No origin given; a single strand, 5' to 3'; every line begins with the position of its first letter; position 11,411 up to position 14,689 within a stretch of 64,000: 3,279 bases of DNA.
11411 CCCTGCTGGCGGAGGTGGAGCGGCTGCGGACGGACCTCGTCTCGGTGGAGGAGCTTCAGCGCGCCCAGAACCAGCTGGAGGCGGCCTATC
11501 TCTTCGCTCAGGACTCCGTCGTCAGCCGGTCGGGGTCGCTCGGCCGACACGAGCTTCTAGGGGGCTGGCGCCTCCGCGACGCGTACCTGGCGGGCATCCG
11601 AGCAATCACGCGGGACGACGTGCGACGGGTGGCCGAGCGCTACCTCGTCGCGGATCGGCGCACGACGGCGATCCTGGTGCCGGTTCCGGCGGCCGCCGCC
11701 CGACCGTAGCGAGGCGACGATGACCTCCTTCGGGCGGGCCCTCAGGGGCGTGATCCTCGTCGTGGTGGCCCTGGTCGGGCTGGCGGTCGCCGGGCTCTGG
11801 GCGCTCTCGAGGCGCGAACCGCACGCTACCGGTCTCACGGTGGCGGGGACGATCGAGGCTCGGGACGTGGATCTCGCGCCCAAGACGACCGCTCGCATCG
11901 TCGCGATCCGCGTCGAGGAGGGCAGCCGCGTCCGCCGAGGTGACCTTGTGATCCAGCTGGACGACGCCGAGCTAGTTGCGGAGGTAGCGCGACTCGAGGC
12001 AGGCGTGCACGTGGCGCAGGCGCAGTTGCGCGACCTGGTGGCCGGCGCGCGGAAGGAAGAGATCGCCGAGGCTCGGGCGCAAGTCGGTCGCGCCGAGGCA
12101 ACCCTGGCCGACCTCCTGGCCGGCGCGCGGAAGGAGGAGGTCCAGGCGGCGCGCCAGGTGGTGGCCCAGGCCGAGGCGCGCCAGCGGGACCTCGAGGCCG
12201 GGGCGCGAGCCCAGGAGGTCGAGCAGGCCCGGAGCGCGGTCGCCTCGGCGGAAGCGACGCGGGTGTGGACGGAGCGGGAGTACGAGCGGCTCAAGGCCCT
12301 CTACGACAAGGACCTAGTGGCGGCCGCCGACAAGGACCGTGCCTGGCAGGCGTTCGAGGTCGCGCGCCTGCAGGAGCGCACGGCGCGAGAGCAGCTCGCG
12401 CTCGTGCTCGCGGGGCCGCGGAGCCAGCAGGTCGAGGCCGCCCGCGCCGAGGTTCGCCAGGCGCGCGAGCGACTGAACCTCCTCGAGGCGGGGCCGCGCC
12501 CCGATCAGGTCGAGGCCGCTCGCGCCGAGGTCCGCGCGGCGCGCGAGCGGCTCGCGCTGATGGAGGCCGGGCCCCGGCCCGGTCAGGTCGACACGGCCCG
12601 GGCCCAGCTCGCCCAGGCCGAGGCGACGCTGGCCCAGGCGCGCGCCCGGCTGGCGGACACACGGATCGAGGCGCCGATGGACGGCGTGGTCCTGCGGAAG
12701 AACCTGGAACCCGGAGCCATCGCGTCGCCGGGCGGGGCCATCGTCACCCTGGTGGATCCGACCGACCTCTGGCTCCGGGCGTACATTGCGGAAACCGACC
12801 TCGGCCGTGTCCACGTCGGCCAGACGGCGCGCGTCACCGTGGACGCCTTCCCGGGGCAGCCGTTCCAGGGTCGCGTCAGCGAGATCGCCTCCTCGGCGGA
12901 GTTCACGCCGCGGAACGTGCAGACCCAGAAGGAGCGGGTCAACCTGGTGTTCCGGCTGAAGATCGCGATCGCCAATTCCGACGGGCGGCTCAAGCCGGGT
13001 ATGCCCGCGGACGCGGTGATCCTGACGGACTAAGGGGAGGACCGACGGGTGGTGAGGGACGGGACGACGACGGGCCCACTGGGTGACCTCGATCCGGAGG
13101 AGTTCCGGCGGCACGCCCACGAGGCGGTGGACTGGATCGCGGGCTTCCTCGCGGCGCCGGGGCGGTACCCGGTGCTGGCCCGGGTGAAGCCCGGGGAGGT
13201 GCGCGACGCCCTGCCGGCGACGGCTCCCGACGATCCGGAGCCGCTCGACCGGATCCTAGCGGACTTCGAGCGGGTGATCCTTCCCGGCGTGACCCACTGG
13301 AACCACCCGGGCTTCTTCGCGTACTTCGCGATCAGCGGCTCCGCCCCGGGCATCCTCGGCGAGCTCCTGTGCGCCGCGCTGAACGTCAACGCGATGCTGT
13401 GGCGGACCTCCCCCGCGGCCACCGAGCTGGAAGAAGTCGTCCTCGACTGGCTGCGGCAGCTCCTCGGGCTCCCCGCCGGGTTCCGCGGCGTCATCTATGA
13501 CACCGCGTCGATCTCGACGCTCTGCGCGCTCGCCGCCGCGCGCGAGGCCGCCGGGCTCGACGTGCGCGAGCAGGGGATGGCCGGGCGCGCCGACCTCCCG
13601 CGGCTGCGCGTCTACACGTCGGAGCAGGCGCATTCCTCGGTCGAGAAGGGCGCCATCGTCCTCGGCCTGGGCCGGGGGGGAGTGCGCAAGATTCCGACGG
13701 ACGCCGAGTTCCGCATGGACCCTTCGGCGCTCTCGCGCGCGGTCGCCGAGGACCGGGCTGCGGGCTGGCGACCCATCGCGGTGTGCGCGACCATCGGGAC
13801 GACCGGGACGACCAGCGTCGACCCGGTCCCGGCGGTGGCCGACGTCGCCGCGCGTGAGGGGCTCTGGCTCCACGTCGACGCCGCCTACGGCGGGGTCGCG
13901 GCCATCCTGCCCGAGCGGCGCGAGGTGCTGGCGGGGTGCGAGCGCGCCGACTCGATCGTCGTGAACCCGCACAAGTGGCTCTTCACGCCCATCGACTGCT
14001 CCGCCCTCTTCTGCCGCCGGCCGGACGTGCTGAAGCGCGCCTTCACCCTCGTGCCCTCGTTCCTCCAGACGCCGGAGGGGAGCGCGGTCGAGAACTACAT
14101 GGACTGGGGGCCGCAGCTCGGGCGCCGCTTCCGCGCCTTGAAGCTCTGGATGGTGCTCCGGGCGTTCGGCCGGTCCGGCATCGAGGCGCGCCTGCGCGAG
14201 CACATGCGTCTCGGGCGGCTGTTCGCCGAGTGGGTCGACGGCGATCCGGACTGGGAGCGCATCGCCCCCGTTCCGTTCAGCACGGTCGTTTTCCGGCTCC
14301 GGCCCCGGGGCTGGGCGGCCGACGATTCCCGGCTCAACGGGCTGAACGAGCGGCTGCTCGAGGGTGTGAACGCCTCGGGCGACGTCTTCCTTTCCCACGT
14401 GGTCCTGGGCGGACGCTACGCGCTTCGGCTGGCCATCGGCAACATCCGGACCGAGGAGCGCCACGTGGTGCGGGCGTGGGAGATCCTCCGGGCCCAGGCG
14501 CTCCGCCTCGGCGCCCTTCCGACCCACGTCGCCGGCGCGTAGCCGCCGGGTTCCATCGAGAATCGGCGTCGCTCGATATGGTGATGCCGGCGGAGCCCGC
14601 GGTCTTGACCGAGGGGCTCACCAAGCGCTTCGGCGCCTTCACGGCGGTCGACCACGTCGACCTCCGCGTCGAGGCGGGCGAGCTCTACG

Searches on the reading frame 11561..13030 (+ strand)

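Call 93: search_protein_families(library=pfam, proteins=[window:11561-13030:+], max_evalue=0.00001)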
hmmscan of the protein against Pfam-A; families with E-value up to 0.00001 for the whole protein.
window:11561-13030:+ (490 aa): 2 families
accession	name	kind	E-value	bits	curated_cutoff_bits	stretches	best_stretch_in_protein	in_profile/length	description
PF16576.10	HlyD_D23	-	5.9e-21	75.2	30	1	323-482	78-213/214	Barrel-sandwich domain of CusB or HlyD membrane-fusion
PF13437.12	HlyD_3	-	4.4e-20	72.8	22.2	1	369-480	2-106/106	HlyD family secretion protein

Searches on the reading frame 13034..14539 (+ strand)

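Call 93: search_protein_families(library=pfam, proteins=[window:13034-14539:+], max_evalue=0.00001)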
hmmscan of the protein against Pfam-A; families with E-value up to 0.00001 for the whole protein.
window:13034-14539:+ (502 aa): 1 family
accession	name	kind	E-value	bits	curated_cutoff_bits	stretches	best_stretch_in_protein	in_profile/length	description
PF00282.25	Pyridoxal_deC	-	1e-100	337.5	27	1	53-423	1-375/375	Pyridoxal-dependent decarboxylase conserved domain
